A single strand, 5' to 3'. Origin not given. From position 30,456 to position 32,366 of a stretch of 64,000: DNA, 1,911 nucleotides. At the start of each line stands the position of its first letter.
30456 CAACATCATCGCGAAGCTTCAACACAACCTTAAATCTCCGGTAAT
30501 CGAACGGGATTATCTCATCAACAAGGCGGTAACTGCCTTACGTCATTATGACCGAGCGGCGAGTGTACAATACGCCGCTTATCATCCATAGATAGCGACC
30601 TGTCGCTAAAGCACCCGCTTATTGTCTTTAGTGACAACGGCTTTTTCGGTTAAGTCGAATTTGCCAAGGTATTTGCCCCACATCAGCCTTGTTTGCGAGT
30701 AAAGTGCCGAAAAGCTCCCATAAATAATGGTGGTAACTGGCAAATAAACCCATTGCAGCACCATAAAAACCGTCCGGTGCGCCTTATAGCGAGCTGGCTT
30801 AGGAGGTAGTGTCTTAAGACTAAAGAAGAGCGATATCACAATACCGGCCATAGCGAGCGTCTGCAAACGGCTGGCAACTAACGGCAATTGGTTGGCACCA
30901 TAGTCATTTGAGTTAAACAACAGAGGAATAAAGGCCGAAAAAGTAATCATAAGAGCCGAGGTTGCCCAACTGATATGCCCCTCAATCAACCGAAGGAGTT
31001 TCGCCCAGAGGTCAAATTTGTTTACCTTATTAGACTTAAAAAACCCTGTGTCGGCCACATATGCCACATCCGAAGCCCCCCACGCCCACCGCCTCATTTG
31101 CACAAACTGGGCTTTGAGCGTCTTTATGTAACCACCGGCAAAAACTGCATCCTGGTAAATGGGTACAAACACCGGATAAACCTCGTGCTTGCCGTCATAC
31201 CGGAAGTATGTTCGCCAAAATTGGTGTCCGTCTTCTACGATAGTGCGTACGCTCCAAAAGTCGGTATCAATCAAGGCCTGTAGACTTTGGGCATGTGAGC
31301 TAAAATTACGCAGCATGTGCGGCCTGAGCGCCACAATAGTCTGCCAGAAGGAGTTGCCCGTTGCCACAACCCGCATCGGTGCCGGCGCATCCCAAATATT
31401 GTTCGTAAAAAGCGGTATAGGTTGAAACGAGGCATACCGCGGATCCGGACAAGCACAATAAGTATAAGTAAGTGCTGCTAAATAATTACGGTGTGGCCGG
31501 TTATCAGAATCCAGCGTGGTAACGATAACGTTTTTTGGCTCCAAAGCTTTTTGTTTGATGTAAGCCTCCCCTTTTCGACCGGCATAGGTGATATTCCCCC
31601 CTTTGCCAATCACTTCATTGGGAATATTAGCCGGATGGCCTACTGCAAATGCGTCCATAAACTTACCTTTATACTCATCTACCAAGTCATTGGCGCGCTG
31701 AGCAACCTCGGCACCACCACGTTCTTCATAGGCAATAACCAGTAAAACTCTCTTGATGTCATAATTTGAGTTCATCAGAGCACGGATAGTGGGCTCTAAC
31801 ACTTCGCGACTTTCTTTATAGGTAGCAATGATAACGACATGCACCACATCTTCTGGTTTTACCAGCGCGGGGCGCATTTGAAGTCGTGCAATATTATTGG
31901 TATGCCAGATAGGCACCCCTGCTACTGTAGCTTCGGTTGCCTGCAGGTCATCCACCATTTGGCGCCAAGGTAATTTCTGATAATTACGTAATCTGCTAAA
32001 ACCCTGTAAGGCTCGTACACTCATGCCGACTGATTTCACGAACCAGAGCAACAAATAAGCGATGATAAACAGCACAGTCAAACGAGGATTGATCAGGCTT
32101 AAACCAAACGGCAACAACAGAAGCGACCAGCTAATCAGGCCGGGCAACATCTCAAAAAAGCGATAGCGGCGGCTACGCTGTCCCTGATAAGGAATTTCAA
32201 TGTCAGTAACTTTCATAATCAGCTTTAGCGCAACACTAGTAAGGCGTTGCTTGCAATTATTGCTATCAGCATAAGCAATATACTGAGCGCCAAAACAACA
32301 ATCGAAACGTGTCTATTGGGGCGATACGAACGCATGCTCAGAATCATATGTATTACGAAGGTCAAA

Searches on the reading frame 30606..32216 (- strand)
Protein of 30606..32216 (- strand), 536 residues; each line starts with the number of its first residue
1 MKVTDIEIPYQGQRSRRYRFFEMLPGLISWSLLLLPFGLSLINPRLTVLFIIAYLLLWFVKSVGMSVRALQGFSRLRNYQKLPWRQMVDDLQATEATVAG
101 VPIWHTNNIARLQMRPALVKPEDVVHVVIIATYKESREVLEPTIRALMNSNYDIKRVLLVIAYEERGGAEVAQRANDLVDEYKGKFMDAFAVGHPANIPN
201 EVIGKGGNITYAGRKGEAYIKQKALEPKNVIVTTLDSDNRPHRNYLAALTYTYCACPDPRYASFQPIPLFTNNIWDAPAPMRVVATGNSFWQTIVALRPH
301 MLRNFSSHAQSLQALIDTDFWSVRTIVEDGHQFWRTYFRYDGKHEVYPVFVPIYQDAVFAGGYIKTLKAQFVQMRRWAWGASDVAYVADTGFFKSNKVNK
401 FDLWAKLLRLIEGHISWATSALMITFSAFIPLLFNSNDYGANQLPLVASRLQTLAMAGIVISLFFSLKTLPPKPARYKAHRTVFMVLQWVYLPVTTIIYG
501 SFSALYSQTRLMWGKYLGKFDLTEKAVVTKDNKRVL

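Call 107: search_protein_families(library=pfam, proteins=[window:30606-32216:-], max_evalue=0.001)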
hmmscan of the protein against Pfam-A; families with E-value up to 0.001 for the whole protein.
window:30606-32216:- (536 aa): 1 family
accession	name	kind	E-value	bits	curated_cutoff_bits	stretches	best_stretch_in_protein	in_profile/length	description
PF13632.12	Glyco_trans_2_3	-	0.00017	21.9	27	1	231-430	1-182/198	Glycosyl transferase family group 2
